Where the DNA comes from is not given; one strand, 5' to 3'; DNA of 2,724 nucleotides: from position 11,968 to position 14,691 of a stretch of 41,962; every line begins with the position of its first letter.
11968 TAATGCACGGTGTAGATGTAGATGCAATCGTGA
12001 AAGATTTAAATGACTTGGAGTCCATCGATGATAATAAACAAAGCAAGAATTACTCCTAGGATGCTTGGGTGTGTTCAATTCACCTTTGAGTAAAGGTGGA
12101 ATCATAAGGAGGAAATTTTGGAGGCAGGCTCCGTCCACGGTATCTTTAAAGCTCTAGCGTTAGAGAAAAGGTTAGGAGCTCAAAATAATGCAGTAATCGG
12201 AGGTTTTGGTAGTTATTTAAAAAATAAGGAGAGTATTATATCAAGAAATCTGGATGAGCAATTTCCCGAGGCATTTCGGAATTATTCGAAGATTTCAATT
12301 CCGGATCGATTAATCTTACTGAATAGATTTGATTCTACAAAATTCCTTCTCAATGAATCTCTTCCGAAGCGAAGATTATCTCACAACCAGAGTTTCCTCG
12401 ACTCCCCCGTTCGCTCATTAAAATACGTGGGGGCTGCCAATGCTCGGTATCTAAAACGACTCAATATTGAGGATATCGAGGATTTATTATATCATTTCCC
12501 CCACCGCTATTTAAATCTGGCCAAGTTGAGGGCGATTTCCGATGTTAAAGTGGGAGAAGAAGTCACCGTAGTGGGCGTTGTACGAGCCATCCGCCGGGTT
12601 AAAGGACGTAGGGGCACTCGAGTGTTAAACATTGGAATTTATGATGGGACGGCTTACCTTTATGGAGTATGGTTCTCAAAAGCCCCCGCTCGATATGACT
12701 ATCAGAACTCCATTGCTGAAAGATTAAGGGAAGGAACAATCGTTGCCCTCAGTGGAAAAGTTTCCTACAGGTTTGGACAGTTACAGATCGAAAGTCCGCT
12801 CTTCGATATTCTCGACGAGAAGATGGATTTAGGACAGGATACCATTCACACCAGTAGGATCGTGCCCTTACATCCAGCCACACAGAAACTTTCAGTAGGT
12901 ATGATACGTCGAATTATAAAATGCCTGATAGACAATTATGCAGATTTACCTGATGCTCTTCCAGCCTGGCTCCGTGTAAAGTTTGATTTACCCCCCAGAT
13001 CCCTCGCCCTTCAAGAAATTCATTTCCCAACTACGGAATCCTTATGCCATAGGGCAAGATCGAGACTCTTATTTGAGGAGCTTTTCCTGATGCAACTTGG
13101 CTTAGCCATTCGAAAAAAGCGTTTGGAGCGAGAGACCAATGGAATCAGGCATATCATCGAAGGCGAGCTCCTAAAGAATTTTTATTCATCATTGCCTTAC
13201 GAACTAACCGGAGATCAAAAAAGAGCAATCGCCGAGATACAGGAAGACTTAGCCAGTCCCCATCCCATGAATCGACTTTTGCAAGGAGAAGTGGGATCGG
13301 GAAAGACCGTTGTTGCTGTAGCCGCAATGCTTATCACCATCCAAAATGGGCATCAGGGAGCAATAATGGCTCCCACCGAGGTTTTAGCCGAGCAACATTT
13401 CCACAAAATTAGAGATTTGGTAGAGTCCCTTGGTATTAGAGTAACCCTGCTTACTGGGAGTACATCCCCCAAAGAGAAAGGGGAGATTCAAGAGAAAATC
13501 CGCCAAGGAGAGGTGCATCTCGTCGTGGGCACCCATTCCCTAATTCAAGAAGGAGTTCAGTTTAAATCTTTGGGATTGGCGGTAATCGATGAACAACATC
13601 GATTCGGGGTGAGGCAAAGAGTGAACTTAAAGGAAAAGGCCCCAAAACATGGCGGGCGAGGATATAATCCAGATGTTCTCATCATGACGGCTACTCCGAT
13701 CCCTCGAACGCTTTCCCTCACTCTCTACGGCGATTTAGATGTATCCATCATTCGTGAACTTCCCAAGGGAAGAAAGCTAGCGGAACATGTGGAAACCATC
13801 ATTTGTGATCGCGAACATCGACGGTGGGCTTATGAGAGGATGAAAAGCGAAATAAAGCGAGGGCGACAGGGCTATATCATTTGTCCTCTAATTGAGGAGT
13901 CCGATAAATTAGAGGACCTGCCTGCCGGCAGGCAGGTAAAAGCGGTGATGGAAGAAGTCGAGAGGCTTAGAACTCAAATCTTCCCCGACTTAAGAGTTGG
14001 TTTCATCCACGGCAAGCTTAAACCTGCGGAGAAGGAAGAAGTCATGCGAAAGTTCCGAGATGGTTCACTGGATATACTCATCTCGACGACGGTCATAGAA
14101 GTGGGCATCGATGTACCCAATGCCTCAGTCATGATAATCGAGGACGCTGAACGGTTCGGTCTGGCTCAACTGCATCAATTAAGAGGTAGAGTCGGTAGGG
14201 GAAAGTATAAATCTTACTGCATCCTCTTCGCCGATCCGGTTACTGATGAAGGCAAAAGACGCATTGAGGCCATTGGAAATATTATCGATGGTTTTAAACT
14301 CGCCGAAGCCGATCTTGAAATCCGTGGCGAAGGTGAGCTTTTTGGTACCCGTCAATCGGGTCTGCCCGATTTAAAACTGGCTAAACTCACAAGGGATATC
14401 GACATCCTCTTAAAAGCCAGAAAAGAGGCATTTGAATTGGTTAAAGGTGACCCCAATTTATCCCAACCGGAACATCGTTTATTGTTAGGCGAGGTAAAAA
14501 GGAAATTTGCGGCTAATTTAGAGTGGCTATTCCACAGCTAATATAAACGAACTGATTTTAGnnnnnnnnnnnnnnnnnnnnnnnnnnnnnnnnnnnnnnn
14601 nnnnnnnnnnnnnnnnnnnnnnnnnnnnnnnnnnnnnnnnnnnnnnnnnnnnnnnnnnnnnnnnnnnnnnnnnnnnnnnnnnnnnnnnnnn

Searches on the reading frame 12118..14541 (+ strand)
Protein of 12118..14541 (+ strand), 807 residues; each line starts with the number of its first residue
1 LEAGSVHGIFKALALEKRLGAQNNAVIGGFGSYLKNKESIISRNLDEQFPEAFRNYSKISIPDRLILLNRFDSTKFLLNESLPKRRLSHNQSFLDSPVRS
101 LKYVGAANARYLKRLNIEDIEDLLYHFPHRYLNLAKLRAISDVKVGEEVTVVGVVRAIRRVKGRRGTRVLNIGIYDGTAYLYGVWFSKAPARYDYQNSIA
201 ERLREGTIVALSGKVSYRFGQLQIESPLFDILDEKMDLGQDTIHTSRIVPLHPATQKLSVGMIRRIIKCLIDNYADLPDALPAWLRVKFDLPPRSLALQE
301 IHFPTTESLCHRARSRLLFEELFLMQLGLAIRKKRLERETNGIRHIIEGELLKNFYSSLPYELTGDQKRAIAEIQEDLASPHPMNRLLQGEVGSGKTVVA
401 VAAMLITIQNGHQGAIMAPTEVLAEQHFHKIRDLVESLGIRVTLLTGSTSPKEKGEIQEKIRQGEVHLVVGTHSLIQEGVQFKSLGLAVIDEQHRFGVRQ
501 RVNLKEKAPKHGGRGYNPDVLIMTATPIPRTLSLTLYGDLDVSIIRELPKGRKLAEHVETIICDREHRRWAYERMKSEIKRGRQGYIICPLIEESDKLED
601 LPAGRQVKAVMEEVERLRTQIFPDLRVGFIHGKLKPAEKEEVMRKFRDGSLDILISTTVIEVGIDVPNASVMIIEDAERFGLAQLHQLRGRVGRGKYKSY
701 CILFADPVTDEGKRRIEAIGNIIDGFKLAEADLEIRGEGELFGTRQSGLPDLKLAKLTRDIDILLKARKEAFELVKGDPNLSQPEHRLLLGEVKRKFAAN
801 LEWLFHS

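Call 75: find_homologous_proteins(query=window:12118-14541:+, max_evalue=1e-200)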
Query window:12118-14541:+ (807 aa): 191 proteins with E <= 1e-200 among 8000 candidates; the best 120 are listed.
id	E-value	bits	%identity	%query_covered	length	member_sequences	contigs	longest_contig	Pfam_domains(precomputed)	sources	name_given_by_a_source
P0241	0.0e+0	1800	100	100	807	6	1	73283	PF00270.36,PF17191.11,PF00271.38,PF01336.32,PF19833.5,PF04851.22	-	-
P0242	0.0e+0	1109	68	90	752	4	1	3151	PF00270.36,PF17191.11,PF00271.38,PF01336.32,PF19833.5,PF04851.22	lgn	-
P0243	0.0e+0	1064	62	99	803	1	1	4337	PF00270.36,PF00176.30,PF17191.11,PF00271.38,PF01336.32,PF19833.5,PF04851.22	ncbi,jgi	jgi:ATP-dependent DNA helicase RecG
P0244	0.0e+0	1049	61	100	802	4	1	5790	PF00270.36,PF00176.30,PF17191.11,PF00271.38,PF01336.32,PF19833.5,PF04851.22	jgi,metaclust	metaclust:\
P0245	0.0e+0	1040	60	99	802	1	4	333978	PF00270.36,PF00176.30,PF17191.11,PF00271.38,PF01336.32,PF19833.5,PF04851.22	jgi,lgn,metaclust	metaclust:\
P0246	0.0e+0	1038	61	99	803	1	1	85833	PF00270.36,PF17191.11,PF00271.38,PF01336.32,PF19833.5,PF04851.22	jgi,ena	-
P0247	0.0e+0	1024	59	99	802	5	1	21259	PF00270.36,PF17191.11,PF00271.38,PF01336.32,PF19833.5,PF04851.22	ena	-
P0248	0.0e+0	1015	59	99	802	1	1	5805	PF00270.36,PF00176.30,PF17191.11,PF00271.38,PF01336.32,PF19833.5,PF04851.22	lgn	-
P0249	3.2e-296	1003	58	99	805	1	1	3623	PF00270.36,PF17191.11,PF00271.38,PF01336.32,PF19833.5,PF04851.22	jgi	jgi:ATP-dependent DNA helicase RecG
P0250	2.1e-294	997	57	98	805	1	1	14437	PF00270.36,PF17191.11,PF00271.38,PF01336.32,PF19833.5,PF04851.22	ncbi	-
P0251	1.1e-286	971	62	89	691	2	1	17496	PF00270.36,PF17191.11,PF00271.38,PF01336.32,PF19833.5,PF04851.22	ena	-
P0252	2.5e-285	967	60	91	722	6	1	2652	PF00270.36,PF17191.11,PF00271.38,PF01336.32,PF22590.3,PF19833.5,PF04851.22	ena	-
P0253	9.6e-283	958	60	91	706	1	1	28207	PF00270.36,PF17191.11,PF00271.38,PF01336.32,PF19833.5,PF04851.22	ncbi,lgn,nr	ncbi:MAG: ATP-dependent DNA helicase RecG [Actinobacteria bacterium]|nr:ATP-dependent DNA helicase R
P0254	3.8e-282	957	62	89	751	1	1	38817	PF00270.36,PF17191.11,PF00271.38,PF01336.32,PF19833.5,PF04851.22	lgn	-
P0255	9.3e-281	952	61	88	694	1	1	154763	PF00270.36,PF17191.11,PF00271.38,PF01336.32,PF19833.5,PF04851.22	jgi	-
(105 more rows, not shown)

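Call 76: list_cluster_members(proteins=[P0241])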
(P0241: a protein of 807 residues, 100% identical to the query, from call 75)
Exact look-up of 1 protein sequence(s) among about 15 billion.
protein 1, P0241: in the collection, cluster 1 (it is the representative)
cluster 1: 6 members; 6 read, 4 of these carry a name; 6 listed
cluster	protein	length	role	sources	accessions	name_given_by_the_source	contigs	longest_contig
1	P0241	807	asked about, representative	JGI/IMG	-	-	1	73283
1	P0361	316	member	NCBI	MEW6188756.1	MAG: OB-fold nucleic acid binding domain-containing protein, partial [Actinomycetota ...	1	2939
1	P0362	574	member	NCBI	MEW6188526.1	MAG: ATP-dependent DNA helicase RecG, partial [Actinomycetota bacterium]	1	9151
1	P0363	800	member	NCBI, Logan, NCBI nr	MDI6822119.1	MAG: ATP-dependent DNA helicase RecG [Actinomycetota bacterium] | ATP-dependent DNA helicase RecG [Actinomycetota bacterium]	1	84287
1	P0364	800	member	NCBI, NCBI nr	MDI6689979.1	MAG: ATP-dependent DNA helicase RecG [Actinomycetota bacterium] | ATP-dependent DNA helicase RecG [Actinomycetota bacterium]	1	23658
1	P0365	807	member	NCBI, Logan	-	-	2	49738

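Call 77: find_encoding_contigs(protein=P0364, flank=6000, max_places=4)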
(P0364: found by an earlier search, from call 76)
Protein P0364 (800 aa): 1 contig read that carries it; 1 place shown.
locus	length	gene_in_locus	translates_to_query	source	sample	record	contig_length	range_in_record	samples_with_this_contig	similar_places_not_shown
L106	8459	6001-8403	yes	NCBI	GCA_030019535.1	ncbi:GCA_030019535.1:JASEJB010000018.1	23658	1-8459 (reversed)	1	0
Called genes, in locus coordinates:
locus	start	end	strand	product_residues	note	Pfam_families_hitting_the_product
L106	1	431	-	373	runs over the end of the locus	PF00586:AIRS, PF02769:AIRS_C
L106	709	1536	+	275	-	PF01946:Thi4, PF00890:FAD_binding_2 (faint), PF01266:DAO (weak), PF07992:Pyr_redox_2, PF12831:FAD_oxidored, PF13450:NAD_binding_8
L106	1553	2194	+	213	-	PF02581:TMP-TENI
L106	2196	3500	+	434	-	PF01964:ThiC_Rad_SAM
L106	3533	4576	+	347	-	PF00586:AIRS, PF02769:AIRS_C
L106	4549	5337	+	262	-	PF08543:Phos_pyr_kin, PF00294:PfkB (weak)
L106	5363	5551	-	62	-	PF00830:Ribosomal_L28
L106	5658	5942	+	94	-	PF08984:DUF1858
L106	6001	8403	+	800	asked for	PF17191:RecG_wedge, PF01336:tRNA_anti-codon, PF00176:SNF2-rel_dom (faint), PF00270:DEAD, PF04851:ResIII, PF00271:Helicase_C, PF19833:RecG_dom3_C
